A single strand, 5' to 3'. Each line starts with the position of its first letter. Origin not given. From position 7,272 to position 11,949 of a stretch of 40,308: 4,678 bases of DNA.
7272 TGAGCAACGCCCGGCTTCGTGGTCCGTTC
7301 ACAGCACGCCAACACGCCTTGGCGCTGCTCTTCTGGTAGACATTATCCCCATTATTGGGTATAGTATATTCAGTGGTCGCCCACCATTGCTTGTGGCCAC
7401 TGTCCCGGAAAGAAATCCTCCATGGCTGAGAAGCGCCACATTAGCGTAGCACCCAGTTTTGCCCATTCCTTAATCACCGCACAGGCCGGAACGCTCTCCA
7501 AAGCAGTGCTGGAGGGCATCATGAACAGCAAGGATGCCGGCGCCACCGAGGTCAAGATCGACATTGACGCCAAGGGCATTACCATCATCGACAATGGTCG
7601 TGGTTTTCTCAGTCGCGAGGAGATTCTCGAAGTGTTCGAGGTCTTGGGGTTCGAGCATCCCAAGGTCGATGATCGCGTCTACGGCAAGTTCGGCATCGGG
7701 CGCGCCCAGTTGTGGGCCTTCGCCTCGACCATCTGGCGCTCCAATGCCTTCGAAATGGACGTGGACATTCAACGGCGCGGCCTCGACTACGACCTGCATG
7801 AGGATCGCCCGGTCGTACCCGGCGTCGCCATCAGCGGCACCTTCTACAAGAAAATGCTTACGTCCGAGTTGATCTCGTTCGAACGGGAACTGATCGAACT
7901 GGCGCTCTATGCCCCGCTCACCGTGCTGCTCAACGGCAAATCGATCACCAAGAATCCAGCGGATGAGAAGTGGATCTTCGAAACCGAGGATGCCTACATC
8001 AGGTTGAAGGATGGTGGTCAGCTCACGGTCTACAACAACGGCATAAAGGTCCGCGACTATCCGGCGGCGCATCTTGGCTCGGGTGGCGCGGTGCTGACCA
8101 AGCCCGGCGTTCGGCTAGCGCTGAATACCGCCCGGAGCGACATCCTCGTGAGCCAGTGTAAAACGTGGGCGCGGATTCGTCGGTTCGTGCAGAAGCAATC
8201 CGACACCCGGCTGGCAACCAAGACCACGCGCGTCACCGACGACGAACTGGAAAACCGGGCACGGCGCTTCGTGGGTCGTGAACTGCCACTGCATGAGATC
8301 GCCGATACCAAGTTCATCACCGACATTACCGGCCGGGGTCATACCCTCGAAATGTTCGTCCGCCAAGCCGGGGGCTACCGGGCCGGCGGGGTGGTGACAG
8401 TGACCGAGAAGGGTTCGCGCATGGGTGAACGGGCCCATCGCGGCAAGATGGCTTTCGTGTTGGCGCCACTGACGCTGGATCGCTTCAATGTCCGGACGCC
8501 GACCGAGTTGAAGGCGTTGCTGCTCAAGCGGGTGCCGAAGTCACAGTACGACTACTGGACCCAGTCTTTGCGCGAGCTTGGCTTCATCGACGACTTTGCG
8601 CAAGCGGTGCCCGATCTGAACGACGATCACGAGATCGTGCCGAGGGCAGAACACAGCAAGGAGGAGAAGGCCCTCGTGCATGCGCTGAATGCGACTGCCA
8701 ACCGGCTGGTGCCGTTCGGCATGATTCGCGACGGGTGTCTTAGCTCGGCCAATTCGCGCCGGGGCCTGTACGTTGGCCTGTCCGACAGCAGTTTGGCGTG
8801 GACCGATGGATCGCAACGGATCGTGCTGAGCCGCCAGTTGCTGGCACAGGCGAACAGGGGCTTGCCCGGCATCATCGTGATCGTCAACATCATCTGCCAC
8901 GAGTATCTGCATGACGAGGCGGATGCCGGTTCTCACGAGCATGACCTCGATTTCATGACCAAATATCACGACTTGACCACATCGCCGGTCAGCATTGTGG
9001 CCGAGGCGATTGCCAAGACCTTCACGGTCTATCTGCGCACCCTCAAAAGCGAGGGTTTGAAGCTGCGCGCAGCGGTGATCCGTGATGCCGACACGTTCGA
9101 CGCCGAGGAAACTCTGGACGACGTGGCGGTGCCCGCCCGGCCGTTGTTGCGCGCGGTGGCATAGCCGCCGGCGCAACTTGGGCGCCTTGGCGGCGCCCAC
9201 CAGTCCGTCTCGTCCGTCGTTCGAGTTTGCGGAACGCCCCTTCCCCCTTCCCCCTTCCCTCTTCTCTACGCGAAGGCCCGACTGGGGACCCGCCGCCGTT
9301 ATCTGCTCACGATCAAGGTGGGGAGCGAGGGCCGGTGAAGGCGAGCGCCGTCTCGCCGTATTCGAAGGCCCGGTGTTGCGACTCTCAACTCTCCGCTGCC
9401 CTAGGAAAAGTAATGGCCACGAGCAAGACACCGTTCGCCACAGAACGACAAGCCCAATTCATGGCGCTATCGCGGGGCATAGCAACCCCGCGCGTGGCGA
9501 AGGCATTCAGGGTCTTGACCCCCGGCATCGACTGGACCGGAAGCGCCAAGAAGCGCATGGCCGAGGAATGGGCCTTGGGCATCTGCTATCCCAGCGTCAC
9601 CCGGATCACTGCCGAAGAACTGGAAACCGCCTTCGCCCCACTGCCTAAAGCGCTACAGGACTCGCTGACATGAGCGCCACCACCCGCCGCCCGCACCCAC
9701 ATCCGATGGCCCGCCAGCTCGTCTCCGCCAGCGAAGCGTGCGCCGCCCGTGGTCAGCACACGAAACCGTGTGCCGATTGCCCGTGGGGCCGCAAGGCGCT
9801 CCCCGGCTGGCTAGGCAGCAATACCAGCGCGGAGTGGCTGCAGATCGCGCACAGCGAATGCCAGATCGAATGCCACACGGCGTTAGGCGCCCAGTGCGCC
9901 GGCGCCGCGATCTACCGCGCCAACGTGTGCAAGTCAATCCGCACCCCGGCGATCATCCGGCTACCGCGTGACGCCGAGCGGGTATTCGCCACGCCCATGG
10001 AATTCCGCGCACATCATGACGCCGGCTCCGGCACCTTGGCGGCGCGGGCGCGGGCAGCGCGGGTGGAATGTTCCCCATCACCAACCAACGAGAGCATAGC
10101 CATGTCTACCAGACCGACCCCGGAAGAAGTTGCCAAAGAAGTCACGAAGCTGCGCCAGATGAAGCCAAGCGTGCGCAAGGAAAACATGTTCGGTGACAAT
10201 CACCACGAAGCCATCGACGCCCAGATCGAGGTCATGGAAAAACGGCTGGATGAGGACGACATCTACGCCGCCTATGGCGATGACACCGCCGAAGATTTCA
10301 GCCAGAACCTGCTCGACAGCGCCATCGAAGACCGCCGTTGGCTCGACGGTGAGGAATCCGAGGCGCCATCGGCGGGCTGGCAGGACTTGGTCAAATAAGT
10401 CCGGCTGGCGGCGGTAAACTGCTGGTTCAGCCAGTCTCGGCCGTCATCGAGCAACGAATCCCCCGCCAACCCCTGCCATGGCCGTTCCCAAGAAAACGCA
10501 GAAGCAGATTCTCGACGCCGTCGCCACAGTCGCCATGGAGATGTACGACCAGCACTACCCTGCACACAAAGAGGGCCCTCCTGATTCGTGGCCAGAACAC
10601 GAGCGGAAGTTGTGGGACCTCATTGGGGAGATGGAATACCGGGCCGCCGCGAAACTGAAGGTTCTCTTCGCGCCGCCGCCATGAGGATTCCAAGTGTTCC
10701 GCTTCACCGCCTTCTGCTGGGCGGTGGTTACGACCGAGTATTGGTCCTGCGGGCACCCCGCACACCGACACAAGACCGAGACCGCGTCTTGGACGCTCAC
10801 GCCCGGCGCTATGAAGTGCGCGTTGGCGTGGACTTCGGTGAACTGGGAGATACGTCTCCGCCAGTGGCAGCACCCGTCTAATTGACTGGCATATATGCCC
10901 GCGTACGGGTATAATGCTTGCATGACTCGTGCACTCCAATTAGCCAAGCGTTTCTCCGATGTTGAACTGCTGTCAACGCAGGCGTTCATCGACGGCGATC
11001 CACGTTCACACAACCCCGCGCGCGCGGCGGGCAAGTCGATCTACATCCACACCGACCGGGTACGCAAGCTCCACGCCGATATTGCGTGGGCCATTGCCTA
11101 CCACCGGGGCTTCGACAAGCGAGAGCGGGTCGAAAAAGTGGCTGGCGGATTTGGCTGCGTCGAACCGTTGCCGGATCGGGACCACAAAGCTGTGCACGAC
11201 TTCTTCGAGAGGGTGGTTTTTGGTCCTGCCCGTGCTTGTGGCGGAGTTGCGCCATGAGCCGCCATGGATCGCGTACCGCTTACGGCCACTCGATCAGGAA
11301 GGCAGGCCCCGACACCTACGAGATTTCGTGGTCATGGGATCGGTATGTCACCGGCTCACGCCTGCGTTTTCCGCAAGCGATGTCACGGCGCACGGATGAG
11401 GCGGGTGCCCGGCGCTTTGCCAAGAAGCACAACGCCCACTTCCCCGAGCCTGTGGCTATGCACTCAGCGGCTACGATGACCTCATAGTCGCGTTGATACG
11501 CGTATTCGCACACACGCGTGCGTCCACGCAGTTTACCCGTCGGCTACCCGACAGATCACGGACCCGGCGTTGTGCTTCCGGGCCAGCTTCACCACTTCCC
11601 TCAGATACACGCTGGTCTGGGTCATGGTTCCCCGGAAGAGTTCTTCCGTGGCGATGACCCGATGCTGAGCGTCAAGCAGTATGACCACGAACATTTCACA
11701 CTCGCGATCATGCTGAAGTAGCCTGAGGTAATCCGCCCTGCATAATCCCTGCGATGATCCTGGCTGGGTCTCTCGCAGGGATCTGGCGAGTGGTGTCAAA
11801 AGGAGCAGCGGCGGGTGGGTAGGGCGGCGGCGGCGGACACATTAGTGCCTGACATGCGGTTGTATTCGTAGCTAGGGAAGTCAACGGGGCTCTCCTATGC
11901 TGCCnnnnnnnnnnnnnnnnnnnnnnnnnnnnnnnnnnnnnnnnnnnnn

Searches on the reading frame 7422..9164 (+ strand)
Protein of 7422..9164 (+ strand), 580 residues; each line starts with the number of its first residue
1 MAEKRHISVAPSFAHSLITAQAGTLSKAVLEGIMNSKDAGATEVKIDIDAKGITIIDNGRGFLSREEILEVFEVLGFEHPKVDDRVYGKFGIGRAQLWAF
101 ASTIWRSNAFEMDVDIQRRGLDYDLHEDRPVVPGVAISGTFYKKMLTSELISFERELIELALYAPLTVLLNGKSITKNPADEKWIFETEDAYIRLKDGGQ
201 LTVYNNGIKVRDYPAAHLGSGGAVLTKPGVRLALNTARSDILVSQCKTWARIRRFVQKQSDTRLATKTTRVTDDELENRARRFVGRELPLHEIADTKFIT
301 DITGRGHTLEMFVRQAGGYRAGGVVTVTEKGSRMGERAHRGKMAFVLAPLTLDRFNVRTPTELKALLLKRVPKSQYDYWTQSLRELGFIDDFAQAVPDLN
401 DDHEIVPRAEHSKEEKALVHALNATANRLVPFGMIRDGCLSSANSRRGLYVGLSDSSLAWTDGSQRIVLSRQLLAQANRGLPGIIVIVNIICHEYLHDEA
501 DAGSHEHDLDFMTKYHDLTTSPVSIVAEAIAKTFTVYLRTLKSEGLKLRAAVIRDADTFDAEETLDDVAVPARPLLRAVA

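Call 3: search_protein_families(library=pfam, proteins=[window:7422-9164:+], max_evalue=0.1)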
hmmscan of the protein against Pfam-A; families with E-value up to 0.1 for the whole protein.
window:7422-9164:+ (580 aa): 3 families
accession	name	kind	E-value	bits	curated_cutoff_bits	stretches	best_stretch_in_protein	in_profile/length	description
PF13589.12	HATPase_c_3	-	4.2e-11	43.5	25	1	25-108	3-93/137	Histidine kinase-, DNA gyrase B-, and HSP90-like ATPase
PF02518.31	HATPase_c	-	0.0056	17.5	26.4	0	24-93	5-76/111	Histidine kinase-, DNA gyrase B-, and HSP90-like ATPase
PF22400.1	DUF6980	-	0.031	14.9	27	1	369-402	60-93/99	Domain of unknown function (DUF6980)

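Call 4: search_protein_families(library=padloc, proteins=[window:7422-9164:+], max_evalue=0.1)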
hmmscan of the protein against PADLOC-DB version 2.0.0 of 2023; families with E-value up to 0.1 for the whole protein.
window:7422-9164:+ (580 aa): 1 family
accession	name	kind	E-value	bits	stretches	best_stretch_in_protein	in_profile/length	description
PDLC03485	REase_II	-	0.024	11.1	1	29-78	30-78/611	Type II restriction enzyme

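Call 6: search_protein_families(library=ncbifam, proteins=[window:7422-9164:+], max_evalue=0.1)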
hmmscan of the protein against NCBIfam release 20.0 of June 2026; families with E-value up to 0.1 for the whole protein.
window:7422-9164:+ (580 aa): 5 families
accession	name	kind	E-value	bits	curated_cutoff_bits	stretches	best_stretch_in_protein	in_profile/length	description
NF047352.1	P_loop_sacsin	domain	9.3e-06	26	50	1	28-96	3-69/80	sacsin N-terminal ATP-binding-like domain-containing protein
NF050001.1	restrict_BbrUII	equivalog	1.3e-05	23.9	550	1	29-104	24-110/659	BbrUII/HgiDII family restriction enzyme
TIGR00585.2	mutl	equivalog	0.00035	19.6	180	1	28-68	24-66/555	DNA mismatch repair endonuclease MutL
NF000948.0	PRK00095.1-1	equivalog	0.0032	16.4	701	1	29-63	27-64/625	DNA mismatch repair endonuclease MutL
NF000950.0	PRK00095.1-3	equivalog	0.034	12.5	756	1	29-72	28-73/641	DNA mismatch repair endonuclease MutL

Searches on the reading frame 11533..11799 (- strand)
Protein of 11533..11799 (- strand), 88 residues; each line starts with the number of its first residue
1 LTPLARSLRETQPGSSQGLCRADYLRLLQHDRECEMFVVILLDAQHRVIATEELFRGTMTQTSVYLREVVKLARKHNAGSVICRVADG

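Call 3: search_protein_families(library=pfam, proteins=[window:11533-11799:-], max_evalue=0.1)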
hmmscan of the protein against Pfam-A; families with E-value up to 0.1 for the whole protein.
window:11533-11799:- (88 aa): 1 family
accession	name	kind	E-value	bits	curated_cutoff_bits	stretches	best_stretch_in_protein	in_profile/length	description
PF04002.20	RadC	-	5e-15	55.9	22.1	1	23-83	9-69/121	RadC-like JAB domain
